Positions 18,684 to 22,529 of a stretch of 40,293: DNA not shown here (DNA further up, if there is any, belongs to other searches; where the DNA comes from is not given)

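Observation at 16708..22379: AT-rich two-gene cassette (PRTase-like protein plus HD-GHKL ATPase giant): candidate undescribed defence/conflict system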

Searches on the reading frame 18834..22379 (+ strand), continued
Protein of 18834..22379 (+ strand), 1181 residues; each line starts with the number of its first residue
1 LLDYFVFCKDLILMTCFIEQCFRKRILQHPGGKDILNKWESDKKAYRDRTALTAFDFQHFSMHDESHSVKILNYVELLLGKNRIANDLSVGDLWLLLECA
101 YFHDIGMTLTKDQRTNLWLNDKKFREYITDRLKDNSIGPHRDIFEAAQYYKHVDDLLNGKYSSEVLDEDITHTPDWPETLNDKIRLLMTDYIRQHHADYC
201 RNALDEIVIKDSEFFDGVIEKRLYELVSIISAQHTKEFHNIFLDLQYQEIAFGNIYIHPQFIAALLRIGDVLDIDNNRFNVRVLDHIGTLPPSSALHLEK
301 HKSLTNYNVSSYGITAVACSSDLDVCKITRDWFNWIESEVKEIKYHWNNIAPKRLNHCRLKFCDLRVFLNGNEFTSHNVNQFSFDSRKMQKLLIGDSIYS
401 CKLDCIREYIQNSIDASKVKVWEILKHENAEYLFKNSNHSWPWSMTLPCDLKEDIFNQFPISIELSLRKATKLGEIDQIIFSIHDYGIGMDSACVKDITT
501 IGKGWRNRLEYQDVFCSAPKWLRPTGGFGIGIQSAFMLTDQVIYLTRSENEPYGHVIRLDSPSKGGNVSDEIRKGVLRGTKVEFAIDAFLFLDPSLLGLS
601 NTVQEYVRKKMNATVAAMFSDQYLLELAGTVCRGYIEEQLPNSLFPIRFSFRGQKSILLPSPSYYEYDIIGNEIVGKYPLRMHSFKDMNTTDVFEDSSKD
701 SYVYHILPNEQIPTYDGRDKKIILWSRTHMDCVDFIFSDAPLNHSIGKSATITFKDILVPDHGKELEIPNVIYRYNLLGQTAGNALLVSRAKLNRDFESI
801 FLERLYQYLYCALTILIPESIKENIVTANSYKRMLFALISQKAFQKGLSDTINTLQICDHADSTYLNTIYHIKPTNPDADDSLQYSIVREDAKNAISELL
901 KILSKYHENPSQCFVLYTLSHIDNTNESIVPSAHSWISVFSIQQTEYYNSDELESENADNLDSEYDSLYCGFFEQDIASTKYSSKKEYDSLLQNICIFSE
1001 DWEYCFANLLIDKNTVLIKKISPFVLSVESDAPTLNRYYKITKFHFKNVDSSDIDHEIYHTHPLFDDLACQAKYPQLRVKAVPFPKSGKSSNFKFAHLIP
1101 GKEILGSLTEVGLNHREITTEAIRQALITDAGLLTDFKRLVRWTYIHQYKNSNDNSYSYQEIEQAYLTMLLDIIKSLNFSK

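Call 15: find_encoding_contigs(protein=P0099, flank=8000, max_places=3)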
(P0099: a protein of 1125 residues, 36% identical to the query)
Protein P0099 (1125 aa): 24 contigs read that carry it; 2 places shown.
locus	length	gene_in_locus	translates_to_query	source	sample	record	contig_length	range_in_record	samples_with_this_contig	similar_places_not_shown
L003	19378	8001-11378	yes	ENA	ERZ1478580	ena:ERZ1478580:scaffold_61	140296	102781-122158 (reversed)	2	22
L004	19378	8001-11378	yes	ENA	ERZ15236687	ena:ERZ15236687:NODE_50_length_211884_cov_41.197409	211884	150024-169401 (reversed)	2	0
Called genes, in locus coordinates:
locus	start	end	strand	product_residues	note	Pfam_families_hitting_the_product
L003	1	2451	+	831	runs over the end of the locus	PF13289:SIR2_2, PF25199:nSTAND_NTPase5 (weak)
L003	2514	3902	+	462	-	-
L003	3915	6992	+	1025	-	-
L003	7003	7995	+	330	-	PF27209:Rv3785_N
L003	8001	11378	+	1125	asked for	PF24391:HD-CE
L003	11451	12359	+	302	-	-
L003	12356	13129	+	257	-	-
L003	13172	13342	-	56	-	-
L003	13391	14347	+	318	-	-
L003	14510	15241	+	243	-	-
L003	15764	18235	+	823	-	PF13289:SIR2_2, PF25199:nSTAND_NTPase5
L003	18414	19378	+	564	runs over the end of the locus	PF09820:AAA-ATPase_like, PF08011:PDDEXK_9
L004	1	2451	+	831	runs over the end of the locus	PF13289:SIR2_2, PF25199:nSTAND_NTPase5 (weak)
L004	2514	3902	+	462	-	-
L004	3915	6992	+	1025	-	-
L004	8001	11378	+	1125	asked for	PF24391:HD-CE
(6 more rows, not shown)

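Call 16: find_encoding_contigs(protein=P0028, flank=8000, max_places=2)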
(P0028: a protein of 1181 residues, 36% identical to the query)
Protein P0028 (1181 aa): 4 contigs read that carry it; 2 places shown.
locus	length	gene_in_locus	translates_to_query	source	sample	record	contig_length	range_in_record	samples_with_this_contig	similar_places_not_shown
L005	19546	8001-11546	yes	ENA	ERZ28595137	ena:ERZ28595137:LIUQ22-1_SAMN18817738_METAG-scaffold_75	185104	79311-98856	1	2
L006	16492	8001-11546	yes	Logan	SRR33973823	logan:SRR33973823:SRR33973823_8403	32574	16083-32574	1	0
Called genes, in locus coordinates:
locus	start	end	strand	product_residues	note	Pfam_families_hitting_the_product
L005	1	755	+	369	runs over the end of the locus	PF00364:Biotin_lipoyl (weak), PF25084:LbH_EIF2B (weak), PF00132:Hexapep (weak)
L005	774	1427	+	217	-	PF03848:TehB, PF05724:TPMT (weak), PF13489:Methyltransf_23, PF03291:mRNA_G-N7_MeTrfase, PF13847:Methyltransf_31, PF08241:Methyltransf_11, PF08242:Methyltransf_12, PF13649:Methyltransf_25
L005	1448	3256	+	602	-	PF00483:NTP_transferase, PF12804:NTP_transf_3, PF00155:Aminotran_1_2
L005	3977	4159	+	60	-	PF02481:DNA_processg_A (weak)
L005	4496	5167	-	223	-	-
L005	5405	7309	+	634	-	-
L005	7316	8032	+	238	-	-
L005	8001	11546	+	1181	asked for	PF24391:HD-CE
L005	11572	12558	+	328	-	PF14015:DUF4231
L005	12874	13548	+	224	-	PF00702:Hydrolase, PF13419:HAD_2, PF13242:Hydrolase_like (weak)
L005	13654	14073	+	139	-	PF01230:HIT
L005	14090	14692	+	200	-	-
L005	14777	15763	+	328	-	PF03816:LytR_cpsA_psr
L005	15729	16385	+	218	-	PF00730:HhH-GPD, PF00633:HHH (weak)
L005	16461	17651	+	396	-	PF01996:F420_ligase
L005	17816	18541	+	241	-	PF00072:Response_reg, PF04397:LytTR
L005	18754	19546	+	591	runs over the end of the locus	PF08757:CotH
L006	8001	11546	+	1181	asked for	PF24391:HD-CE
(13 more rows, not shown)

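Call 17: find_encoding_contigs(protein=P0023, flank=8000, max_places=2)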
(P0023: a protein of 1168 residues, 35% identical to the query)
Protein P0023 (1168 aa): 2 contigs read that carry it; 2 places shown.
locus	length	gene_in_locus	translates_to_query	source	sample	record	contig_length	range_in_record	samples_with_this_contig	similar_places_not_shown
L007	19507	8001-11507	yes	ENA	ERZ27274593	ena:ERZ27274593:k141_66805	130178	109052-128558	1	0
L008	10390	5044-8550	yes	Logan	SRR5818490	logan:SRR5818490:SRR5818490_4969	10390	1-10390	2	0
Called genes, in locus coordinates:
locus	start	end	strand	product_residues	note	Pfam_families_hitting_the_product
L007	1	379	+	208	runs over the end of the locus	PF06114:Peptidase_M78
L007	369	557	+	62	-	-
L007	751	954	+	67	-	-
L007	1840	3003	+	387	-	PF13175:AAA_15, PF13476:AAA_23, PF13304:AAA_21, PF13175:AAA_15 (weak)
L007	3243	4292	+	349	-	-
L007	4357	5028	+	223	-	PF00583:Acetyltransf_1, PF13673:Acetyltransf_10, PF13508:Acetyltransf_7 (weak)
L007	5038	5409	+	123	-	-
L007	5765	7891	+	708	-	-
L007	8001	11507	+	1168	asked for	PF24391:HD-CE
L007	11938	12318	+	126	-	PF15970:HicB-like_2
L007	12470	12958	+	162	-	-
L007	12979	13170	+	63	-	-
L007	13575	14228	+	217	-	-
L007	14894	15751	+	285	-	PF02899:Phage_int_SAM_1, PF13495:Phage_int_SAM_4 (weak), PF00589:Phage_integrase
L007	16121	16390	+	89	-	-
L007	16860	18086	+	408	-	PF00464:SHMT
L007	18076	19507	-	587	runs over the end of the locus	-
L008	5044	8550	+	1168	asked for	PF24391:HD-CE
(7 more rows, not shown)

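Call 20: search_protein_families(library=pfam, proteins=[L007:5765-7891:+, L005:5405-7309:+, L005:7316-8032:+, L003:2514-3902:+, L003:3915-6992:+, L003:7003-7995:+, L003:11451-12359:+, L001:1929-3908:+], max_evalue=0.5)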
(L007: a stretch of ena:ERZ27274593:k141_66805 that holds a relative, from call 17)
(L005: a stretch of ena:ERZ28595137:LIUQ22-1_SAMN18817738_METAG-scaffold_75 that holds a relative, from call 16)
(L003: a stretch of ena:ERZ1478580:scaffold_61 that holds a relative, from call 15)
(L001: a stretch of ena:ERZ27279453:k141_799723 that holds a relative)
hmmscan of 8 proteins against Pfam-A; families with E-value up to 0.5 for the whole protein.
L007:5765-7891:+ (708 aa): 1 family
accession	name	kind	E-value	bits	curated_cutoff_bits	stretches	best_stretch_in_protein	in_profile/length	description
PF25493.1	Peripla_BP_A-cyclase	-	0.1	12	27.2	1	68-114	192-239/373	Adenylate cyclase, periplasmic binding protein-like domain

L005:5405-7309:+ (634 aa): 0 families

L005:7316-8032:+ (238 aa): 2 families
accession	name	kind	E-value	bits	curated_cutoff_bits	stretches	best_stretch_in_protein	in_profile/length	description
PF16725.10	Nucleolin_bd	-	0.0053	17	27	1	147-167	25-44/70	Nucleolin binding domain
PF07904.18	Eaf7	-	0.0068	17.2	22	1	145-187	37-79/97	Chromatin modification-related protein EAF7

L003:2514-3902:+ (462 aa): 3 families
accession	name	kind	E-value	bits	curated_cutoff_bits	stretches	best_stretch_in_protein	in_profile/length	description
PF03496.20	ADPrib_exo_Tox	-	0.011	15.5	23.4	1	121-189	115-177/196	ADP-ribosyltransferase exoenzyme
PF22596.2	Scabin-like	-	0.088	13.1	27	1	119-178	40-101/130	Scabin-like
PF14404.11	Strep_pep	-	0.23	12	25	1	91-121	7-37/63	Ribosomally synthesized peptide in Streptomyces species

L003:3915-6992:+ (1025 aa): 11 families
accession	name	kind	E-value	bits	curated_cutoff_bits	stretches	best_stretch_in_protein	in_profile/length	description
PF13191.12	AAA_16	-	5.4e-06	27.4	32.6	1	35-93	16-73/167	AAA ATPase domain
PF13374.12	TPR_10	-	0.0014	19.1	27.5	1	804-837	1-34/42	Tetratricopeptide repeat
PF13401.12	AAA_22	-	0.0016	19.2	27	1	46-101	9-59/130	AAA domain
PF24883.2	NPHP3_N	-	0.0053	17.4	24.8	0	27-82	8-59/164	Nephrocystin 3, N-terminal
PF14516.12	AAA_35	-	0.0081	15.4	27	1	40-89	29-78/331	AAA-like domain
PF07693.20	KAP_NTPase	-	0.019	14.6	20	1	39-105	17-84/293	KAP family P-loop domain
PF05729.18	NACHT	-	0.02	15.2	26.7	1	46-76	4-34/167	NACHT domain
PF00931.28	NB-ARC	-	0.044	13.5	23.5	1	44-100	20-74/248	NB-ARC domain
PF13424.12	TPR_12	-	0.054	14.1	30.1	1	789-836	28-76/77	Tetratricopeptide repeat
PF01637.24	ATPase_2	-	0.054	13.7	33.2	1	44-70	22-48/225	ATPase domain predominantly from Archaea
PF14261.11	DUF4351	-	0.15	12.6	25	1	838-866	15-42/59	Domain of unknown function (DUF4351)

L003:7003-7995:+ (330 aa): 0 families

L003:11451-12359:+ (302 aa): 3 families
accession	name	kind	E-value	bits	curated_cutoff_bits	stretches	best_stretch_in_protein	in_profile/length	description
PF05700.16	BCAS2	-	0.001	19.1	24.5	1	215-282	8-76/206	Breast carcinoma amplified sequence 2 (BCAS2)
PF03792.18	PBC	-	0.013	15.7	25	1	232-277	91-136/181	PBC domain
PF09873.14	DUF2100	-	0.015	15.6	23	1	199-278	17-91/210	Uncharacterized protein conserved in archaea (DUF2100)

L001:1929-3908:+ (659 aa): 0 families

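Call 39: find_related_loci(query=A2, collection=genome_contigs, flank=10000)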
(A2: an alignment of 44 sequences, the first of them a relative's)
Query A2 (1168 aa) in genome_contigs; peptide patterns used: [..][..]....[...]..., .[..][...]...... (x = any residue, [..] = any of these).
47 stretches matched a pattern; 24 encode a relative of the query (tblastn E <= 1e-3); 23 distinct loci.
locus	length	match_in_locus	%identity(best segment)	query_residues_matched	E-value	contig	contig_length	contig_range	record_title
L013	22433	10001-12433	46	3-804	0e+0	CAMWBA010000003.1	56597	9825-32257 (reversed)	MAG TPA_asm: uncultured Firmicutes bacterium isolate SRR14862901_bin.1_metawrap_v1.3_MAG genome assembly, contig: NODE.1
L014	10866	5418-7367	37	2-634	2e-134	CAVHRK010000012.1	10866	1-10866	Anaerobutyricum sp. isolate H07651-L1_cleanbin_000002 genome assembly, contig: Spades_H07651-L1_contig_833, whole genome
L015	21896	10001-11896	38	4-635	5e-133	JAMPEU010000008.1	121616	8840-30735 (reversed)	MAG: Butyrivibrio sp. isolate NALB_7823_4 Scaffold_#8__SCF_008___121616_bp, whole genome shotgun sequence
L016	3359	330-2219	39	4-635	1e-132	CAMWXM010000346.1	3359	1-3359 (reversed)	MAG TPA_asm: uncultured Ruminococcus sp. isolate SRR14411257_bin.9_metawrap_v1.3_MAG genome assembly, contig: NODE.5012_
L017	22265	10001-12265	33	4-802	1e-125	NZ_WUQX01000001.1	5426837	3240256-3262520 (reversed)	Sporofaciens musculi strain WCA-9-b2 tig00000001_pilon, whole genome shotgun sequence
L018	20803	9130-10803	37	4-569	1e-117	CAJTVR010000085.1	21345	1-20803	MAG TPA_asm: uncultured Eubacterium sp. isolate MGBC117467 genome assembly, contig: MGBC117467.85, whole genome shotgun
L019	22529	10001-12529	32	4-841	9e-101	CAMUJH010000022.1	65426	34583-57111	MAG TPA_asm: uncultured Hungatella sp. isolate SRR14038232_bin.39_metawrap_v1.3_MAG genome assembly, contig: NODE.659_le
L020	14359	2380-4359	33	5-665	1e-94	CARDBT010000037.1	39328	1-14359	MAG TPA_asm: uncultured Lachnospiraceae bacterium isolate MGBC144944 genome assembly, contig: MGBC144944.37, whole genom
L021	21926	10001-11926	32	4-649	2e-90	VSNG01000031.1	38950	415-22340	MAG: Lachnospiraceae bacterium isolate S9762_S14_bin.22 S9762_S14_S9762_S14_bin.22_contig_31, whole genome shotgun seque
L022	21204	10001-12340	32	4-798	1e-117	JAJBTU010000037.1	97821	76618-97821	MAG: Clostridiales bacterium isolate U_126905 U_126905=NODE_12_length_97821_cov_56.528047, whole genome shotgun sequence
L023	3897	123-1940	30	21-653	2e-82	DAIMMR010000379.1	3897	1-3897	MAG TPA_asm: Clostridium sp. isolate CTOTU40300 NODE_18396_length_3897_cov_10.406559, whole genome shotgun sequence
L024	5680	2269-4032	32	20-639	1e-81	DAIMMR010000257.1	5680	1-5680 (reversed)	MAG TPA_asm: Clostridium sp. isolate CTOTU40300 NODE_11978_length_5680_cov_11.339200, whole genome shotgun sequence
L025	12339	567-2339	31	14-634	4e-76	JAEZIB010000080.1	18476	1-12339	MAG: Bacillota bacterium isolate OH_CDB_159 k127_1392143, whole genome shotgun sequence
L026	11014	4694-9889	31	21-573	7e-75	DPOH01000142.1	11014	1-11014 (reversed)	MAG TPA_asm: Clostridium sp. isolate UBA10317 contig_5652, whole genome shotgun sequence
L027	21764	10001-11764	29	16-635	3e-67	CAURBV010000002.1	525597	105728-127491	MAG TPA_asm: uncultured Paenibacillaceae bacterium isolate ERR9968876_bin.7_MetaWRAP_v1.3_MAG genome assembly, contig: E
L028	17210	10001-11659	31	5-576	4e-67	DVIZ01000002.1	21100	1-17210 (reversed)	MAG TPA_asm: Candidatus Scybalomonas excrementigallinarum isolate 3201 CHK110__C9467_L21100_ERR2241858, whole genome sho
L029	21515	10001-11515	29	22-556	2e-59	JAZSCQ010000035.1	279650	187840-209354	MAG: Agathobacter sp. isolate T1900044604_TS20190070.MAGScoT_cleanbin_000030 SGB_719_k141_544355, whole genome shotgun s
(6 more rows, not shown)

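Call 61: predict_structure(alignment_id=A2)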
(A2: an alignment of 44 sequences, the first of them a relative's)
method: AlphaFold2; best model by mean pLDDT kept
length: 1168 residues; sequences in the alignment: 44
mean_pLDDT: 79.1   pTM: 0.61
mean pLDDT of the five models: 79.1, 79.0, 76.8, 76.1, 75.9
residues with pLDDT >= 90: 362; 70-90: 540; 50-70: 160; < 50: 106
segments of 3 or more residues with pLDDT < 50: 151-156, 378-384, 911-971, 1017-1022, 1035-1048
pLDDT, mean of each block of 10 residues (from residue 1): 90 92 93 87 71 91 95 96 96 87 89 87 71 86 71 50 83 89 88 80 85 94 93 93 95 94 69 76 85 90 91 88 94 94 89 87 57 52 64 92 93 78 78 91 94 87 90 90 71 75 89 75 88 90 85 77 92 92 86 79 72 92 92 92 90 85 87 78 66 76 70 93 85 77 83 81 91 82 89 91 86 79 85 78 71 78 61 74 84 71 77 41 37 44 39 37 38 58 83 69 63 53 66 50 35 81 87 57 79 74 74 83 88 83 87 88 64
secondary structure, 60 per line:
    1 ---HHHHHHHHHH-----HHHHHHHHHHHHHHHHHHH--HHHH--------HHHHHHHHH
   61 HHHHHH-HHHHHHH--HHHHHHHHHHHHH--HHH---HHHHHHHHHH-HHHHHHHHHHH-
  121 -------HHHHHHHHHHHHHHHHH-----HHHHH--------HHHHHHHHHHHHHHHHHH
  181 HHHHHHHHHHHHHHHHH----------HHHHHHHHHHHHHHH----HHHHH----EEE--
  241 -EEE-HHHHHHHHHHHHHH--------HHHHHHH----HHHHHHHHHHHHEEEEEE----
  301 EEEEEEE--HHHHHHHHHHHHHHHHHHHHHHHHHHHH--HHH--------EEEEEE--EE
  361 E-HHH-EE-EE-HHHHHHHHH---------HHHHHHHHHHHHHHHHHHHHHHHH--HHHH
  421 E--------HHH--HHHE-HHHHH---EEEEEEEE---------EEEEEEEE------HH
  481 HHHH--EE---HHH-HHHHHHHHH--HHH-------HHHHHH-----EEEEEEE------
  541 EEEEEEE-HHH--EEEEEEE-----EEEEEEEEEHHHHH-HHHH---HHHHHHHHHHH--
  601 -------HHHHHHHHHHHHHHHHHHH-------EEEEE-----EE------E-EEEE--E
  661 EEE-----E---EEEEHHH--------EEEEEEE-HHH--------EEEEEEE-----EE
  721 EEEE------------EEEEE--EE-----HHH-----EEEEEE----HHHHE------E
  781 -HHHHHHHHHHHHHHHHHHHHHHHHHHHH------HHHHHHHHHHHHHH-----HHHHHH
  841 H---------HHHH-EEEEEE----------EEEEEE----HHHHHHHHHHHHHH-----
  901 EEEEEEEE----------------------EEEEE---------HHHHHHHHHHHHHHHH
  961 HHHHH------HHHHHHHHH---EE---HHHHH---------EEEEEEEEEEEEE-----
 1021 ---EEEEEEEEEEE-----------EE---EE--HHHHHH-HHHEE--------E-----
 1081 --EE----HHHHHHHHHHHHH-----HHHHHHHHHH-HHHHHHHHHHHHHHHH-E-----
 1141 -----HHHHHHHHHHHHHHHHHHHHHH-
elements in order (helices of 4 or more, strands of 3 or more residues): H4-13 H19-37 H40-43 H52-66 H68-74 H77-89 H98-107 H109-119 H128-144 H150-154 H163-197 H208-222 H227-231 E236-238 E242-244 H246-259 H268-274 H279-290 E291-296 E301-307 H310-337 E351-356 E359-361 H373-381 H391-414 H417-420 H440-444 E448-455 E465-472 H479-484 H496-504 H517-522 E528-534 E541-547 E554-560 E566-574 H575-579 H581-584 H588-598 H608-626 E634-638 E654-657 E660-663 E673-676 E688-694 E707-713 E719-724 E737-741 E759-764 H769-772 H782-809 H816-829 H835-841 H851-854 E856-861 E872-877 H882-895 E901-908 E931-935 H945-965 H972-980 H989-993 E1003-1015 E1024-1034 H1055-1060 H1089-1101 H1107-1116 H1118-1133 H1146-1167
